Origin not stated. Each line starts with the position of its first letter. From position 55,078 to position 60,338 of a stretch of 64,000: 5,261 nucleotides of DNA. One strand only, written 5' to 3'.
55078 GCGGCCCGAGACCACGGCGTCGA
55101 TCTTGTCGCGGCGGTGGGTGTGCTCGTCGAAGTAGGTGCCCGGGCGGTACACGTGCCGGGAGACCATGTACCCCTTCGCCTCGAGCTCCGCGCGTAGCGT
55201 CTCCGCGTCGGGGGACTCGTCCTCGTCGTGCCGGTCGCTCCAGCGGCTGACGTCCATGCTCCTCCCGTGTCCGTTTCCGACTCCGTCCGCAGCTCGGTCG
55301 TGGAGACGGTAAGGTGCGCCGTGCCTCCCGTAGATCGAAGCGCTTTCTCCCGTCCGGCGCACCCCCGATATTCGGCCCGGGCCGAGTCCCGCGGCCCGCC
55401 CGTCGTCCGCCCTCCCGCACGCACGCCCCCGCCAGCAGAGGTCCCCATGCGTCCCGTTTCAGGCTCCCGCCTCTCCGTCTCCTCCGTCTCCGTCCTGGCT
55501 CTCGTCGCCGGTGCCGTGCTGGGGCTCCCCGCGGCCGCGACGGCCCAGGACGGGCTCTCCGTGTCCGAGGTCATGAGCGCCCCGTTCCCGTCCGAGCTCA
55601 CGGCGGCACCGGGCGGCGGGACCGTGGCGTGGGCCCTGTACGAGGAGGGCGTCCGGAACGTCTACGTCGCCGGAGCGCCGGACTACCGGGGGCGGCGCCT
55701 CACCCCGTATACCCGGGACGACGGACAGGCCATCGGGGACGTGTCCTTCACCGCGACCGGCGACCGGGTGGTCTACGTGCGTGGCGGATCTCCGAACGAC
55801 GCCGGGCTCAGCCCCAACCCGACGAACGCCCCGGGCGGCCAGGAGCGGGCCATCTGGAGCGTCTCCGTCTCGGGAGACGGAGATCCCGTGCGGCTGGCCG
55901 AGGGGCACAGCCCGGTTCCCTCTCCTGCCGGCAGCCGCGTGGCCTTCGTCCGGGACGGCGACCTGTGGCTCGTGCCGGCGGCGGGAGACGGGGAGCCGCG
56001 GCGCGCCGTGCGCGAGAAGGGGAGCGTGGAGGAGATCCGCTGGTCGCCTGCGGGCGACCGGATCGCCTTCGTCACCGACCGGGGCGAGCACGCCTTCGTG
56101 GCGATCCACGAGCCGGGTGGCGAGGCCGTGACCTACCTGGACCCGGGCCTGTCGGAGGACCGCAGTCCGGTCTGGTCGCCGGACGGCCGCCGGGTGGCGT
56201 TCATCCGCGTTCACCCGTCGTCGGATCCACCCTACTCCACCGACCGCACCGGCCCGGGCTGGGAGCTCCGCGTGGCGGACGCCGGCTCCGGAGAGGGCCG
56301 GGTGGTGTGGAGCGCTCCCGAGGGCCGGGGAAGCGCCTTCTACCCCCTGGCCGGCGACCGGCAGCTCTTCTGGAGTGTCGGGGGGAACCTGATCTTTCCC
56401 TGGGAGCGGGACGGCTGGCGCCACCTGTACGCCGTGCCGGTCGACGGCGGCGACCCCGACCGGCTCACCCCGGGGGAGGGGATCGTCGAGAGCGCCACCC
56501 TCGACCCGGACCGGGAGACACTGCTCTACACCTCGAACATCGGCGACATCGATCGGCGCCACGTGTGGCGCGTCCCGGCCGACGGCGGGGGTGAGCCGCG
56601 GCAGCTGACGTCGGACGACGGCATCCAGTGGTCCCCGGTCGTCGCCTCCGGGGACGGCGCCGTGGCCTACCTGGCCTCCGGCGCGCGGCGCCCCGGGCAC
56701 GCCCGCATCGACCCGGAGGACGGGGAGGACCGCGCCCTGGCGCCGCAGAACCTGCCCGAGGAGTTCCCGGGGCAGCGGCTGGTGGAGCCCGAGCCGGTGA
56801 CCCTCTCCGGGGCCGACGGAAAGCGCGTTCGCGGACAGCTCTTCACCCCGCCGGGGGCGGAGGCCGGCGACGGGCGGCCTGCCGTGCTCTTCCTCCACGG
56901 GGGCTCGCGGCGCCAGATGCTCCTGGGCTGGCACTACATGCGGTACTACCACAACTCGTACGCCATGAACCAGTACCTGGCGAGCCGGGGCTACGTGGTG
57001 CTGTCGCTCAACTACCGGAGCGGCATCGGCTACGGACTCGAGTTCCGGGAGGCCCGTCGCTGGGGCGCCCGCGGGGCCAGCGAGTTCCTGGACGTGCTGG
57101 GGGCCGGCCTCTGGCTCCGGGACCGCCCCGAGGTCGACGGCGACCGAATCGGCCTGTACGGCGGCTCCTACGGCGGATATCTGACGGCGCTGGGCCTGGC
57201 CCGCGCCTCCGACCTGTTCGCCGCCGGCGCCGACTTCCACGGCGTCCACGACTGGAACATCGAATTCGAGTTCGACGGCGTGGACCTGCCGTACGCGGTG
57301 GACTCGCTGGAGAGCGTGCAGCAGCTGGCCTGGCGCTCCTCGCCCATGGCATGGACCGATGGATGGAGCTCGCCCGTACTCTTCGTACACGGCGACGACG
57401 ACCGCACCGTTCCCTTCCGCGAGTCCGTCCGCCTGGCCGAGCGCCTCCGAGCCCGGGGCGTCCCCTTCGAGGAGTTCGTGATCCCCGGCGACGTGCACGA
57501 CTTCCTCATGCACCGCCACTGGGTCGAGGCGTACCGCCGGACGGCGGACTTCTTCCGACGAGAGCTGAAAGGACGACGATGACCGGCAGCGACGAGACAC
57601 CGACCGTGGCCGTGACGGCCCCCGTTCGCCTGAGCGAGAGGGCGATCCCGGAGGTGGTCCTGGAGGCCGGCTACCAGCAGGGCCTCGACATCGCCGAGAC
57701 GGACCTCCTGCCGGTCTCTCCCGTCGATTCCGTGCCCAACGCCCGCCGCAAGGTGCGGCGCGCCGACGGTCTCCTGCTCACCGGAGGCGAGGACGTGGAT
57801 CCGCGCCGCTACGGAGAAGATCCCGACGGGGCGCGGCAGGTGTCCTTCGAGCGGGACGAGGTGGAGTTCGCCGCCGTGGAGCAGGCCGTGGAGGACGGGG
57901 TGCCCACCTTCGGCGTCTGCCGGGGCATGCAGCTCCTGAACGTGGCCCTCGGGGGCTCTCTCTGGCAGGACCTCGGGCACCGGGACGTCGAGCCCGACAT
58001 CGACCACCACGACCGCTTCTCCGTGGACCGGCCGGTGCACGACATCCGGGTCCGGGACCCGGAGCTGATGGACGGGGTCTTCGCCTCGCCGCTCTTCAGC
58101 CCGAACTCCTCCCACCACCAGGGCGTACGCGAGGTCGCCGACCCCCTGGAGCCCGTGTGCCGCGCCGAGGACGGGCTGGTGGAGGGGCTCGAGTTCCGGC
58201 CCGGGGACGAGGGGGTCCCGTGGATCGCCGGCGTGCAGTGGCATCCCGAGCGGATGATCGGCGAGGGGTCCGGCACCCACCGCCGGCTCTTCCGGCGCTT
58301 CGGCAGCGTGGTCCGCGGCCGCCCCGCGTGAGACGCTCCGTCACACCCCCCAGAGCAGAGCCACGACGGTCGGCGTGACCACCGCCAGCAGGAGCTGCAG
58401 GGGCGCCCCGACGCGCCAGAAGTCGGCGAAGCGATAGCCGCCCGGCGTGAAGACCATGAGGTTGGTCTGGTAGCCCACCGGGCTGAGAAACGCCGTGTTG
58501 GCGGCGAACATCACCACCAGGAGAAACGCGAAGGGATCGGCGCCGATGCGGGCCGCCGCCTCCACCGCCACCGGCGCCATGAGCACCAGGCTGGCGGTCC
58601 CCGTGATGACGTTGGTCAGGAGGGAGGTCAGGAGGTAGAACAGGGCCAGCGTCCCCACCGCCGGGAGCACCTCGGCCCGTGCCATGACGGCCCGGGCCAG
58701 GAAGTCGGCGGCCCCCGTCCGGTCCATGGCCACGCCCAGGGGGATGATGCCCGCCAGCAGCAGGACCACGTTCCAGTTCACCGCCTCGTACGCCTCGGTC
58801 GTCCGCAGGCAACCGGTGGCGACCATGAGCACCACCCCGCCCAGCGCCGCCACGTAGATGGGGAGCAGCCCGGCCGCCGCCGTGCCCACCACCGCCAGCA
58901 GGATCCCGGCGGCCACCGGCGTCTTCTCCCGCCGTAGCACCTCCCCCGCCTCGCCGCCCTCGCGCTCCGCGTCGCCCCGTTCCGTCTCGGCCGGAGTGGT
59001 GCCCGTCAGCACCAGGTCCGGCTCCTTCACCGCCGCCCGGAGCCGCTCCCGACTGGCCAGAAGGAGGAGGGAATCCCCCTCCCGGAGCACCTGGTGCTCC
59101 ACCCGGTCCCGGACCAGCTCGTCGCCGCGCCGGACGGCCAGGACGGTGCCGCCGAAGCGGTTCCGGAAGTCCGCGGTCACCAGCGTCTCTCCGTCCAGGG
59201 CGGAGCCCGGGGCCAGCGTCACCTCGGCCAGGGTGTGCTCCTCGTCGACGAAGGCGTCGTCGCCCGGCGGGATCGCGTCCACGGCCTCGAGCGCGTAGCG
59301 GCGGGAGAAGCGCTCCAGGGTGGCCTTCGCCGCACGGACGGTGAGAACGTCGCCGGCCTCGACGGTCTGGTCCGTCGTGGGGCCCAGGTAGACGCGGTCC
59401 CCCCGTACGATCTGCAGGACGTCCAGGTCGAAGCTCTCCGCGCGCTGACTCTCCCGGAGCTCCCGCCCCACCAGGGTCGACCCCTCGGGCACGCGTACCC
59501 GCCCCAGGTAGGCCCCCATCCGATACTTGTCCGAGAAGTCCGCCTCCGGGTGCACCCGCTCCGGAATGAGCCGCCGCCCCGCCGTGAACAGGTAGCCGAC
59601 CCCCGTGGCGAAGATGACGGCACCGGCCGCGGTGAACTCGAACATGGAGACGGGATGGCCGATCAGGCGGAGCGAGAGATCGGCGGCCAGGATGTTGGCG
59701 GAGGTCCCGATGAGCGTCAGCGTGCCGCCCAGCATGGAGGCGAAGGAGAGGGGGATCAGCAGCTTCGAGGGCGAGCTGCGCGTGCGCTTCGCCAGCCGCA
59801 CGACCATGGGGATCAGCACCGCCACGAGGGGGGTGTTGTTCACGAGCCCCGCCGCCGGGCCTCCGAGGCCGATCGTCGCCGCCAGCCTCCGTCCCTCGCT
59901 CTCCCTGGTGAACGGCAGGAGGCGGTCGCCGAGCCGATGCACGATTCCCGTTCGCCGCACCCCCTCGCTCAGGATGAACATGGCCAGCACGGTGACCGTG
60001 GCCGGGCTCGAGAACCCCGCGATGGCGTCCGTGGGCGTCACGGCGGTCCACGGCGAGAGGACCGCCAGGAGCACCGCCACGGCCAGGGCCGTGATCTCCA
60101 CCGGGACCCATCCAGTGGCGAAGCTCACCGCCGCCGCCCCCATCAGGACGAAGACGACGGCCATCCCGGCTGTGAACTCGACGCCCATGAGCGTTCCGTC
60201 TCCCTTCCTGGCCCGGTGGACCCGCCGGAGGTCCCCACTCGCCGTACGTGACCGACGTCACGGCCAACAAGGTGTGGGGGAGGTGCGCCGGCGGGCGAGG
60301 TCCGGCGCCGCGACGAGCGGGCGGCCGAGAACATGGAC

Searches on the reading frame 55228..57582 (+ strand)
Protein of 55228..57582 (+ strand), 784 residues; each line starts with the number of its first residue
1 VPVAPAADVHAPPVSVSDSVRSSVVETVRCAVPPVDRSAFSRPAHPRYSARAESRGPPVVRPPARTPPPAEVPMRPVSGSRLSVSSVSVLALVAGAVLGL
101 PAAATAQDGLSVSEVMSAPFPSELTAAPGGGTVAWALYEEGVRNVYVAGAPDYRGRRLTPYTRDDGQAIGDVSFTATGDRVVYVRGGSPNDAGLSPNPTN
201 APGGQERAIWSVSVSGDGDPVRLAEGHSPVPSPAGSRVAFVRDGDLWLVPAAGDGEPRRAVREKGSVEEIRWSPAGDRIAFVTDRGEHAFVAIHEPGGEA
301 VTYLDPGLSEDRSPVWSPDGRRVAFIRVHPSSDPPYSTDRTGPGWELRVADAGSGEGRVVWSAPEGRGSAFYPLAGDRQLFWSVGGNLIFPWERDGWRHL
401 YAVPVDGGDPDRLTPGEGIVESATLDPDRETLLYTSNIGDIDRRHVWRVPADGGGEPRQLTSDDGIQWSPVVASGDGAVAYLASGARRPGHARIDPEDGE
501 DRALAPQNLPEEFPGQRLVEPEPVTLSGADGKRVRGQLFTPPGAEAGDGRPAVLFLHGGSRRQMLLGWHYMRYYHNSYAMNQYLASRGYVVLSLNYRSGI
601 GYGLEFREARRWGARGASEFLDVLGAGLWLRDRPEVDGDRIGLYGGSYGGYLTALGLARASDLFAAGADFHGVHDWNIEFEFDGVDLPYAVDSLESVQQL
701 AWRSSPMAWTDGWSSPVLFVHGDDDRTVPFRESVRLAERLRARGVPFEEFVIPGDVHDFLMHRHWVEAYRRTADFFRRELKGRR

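Call 70: search_protein_families(library=pfam, proteins=[window:55228-57582:+], max_evalue=0.001)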
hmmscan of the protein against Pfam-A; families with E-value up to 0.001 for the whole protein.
window:55228-57582:+ (784 aa): 6 families
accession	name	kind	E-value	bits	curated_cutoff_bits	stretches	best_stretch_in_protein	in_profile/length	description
PF00326.27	Peptidase_S9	-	8.3e-35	120.6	22.6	1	581-782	7-212/213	Prolyl oligopeptidase family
PF00930.27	DPPIV_N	-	2.2e-20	73.1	22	1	377-474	238-338/354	Dipeptidyl peptidase IV (DPP IV) N-terminal region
PF07676.18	PD40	-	2.4e-14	53.3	20.9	1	309-330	9-30/38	WD40-like Beta Propeller Repeat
PF01738.24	DLH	-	5e-10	39.8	21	1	579-765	32-194/217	Dienelactone hydrolase family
PF20434.5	BD-FAE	-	1.6e-09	38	26.8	1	695-740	170-215/215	BD-FAE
PF02129.25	Peptidase_S15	-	9.3e-05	22.7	23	0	576-676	46-132/262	X-Pro dipeptidyl-peptidase (S15 family)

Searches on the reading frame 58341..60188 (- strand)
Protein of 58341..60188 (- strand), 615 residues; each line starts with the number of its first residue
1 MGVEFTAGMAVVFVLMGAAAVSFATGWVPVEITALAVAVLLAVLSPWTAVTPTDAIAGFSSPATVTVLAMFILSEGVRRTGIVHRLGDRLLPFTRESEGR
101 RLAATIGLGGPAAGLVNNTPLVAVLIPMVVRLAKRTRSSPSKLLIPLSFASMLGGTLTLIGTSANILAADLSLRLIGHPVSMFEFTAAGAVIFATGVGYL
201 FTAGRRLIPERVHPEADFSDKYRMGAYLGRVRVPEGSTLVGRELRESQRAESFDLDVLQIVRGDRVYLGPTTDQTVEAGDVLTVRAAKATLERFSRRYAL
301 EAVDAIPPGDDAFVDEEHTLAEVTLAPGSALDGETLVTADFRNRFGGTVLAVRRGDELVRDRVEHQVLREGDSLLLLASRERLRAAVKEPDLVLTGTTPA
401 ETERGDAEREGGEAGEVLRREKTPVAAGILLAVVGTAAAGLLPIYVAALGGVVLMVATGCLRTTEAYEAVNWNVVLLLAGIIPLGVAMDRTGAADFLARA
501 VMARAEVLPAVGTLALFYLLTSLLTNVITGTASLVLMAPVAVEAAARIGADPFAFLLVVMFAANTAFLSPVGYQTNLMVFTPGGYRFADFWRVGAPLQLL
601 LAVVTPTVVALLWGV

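Call 70: search_protein_families(library=pfam, proteins=[window:58341-60188:-], max_evalue=0.001)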
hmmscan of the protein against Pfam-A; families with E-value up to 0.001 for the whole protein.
window:58341-60188:- (615 aa): 3 families
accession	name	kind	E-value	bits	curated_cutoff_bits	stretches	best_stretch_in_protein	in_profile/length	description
PF03600.22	CitMHS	-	2e-81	274.2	31.9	2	22-559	3-335/336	Citrate transporter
PF02080.26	TrkA_C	-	1.5e-24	86.1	27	2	320-387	1-67/71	TrkA-C domain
PF00939.25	Na_sulph_symp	-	1.1e-20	74.5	27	2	448-613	297-466/472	Sodium:sulfate symporter transmembrane region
